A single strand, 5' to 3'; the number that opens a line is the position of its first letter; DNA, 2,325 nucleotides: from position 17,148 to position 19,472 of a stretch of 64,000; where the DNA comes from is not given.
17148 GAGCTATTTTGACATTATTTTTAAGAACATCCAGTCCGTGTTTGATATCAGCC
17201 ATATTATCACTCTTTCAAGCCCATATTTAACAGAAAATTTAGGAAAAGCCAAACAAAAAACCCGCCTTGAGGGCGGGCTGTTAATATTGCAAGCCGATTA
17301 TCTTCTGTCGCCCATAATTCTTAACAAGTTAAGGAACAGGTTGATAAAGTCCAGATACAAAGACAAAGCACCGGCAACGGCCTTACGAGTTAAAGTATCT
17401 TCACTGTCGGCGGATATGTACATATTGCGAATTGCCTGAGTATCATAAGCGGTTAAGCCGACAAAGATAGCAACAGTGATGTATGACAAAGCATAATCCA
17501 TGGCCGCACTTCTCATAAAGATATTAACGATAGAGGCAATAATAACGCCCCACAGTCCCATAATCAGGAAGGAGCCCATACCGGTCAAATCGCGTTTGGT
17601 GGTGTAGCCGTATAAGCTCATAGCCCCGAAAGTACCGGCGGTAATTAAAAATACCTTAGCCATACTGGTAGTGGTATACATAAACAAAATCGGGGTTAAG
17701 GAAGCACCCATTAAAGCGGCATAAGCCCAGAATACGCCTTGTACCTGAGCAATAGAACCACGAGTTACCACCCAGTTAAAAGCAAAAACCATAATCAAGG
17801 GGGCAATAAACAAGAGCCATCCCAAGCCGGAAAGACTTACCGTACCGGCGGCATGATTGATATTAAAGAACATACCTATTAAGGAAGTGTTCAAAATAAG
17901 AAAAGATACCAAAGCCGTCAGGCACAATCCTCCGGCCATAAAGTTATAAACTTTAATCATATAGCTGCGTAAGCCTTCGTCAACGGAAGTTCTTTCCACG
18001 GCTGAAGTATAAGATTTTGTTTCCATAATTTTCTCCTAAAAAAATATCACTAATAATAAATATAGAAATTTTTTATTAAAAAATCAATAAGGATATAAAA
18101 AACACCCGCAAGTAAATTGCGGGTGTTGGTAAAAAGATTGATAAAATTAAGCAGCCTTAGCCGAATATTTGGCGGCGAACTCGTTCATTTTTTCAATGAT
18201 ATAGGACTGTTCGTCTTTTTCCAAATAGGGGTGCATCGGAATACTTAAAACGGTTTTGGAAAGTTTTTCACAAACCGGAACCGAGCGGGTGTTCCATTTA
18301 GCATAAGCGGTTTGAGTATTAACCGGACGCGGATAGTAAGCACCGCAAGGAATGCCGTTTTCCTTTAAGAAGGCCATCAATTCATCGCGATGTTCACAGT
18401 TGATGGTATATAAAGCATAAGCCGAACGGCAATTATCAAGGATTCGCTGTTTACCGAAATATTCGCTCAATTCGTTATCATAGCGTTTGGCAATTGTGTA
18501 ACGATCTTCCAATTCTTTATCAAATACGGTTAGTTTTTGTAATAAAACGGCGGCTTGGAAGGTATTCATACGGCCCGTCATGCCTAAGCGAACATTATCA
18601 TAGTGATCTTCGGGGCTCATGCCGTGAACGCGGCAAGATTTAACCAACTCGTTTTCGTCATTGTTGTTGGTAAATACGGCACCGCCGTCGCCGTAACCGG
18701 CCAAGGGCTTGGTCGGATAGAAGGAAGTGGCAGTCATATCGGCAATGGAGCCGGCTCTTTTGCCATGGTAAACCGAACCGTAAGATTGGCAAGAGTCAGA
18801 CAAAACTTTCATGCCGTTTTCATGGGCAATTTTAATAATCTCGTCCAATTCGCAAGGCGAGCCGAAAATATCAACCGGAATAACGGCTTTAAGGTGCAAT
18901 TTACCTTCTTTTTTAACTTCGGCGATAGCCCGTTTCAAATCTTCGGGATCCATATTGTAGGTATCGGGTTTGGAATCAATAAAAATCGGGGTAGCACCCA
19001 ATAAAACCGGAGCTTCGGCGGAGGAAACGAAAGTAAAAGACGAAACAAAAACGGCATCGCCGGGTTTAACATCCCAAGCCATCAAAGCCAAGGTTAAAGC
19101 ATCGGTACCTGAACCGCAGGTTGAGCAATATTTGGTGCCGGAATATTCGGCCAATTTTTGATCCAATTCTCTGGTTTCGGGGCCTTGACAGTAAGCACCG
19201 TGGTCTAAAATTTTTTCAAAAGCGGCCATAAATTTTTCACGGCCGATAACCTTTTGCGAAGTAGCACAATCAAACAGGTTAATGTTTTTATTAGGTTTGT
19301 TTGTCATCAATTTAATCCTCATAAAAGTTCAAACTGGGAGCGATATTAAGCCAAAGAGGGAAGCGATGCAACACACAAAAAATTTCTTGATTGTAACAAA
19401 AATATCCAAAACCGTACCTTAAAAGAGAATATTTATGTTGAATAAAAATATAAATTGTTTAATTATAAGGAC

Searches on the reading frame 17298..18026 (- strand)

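Call 15: search_protein_families(library=pfam, proteins=[window:17298-18026:-], max_evalue=0.0001)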
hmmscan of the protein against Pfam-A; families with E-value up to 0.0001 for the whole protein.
window:17298-18026:- (242 aa): 1 family
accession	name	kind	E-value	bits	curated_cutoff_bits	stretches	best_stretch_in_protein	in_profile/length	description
PF01027.25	Bax1-I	-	1.3e-59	201.9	34.1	1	20-238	1-207/207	Inhibitor of apoptosis-promoting Bax1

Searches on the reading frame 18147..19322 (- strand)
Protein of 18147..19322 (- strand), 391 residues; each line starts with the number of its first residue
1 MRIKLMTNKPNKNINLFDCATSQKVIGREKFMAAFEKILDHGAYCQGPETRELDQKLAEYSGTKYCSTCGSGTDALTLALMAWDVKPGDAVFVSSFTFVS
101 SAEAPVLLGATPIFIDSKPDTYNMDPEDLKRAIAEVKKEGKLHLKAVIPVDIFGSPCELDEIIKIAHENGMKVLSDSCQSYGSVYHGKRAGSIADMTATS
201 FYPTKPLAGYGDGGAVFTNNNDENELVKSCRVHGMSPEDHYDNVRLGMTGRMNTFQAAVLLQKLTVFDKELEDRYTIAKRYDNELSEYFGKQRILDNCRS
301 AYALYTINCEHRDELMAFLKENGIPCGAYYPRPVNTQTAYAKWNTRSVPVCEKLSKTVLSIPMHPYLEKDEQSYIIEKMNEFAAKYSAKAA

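Call 15: search_protein_families(library=pfam, proteins=[window:18147-19322:-], max_evalue=0.0001)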
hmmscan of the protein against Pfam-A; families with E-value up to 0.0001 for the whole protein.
window:18147-19322:- (391 aa): 3 families
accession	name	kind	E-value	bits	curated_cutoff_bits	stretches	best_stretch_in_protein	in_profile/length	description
PF01041.23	DegT_DnrJ_EryC1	-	4.7e-100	335.7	19.8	1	28-379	4-359/360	DegT/DnrJ/EryC1/StrS aminotransferase family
PF01212.27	Beta_elim_lyase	-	3.6e-08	33.5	27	1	36-179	20-171/288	Beta-eliminating lyase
PF00155.27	Aminotran_1_2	-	3.1e-07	30.4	19.7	1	38-177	29-186/361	Aminotransferase class I and II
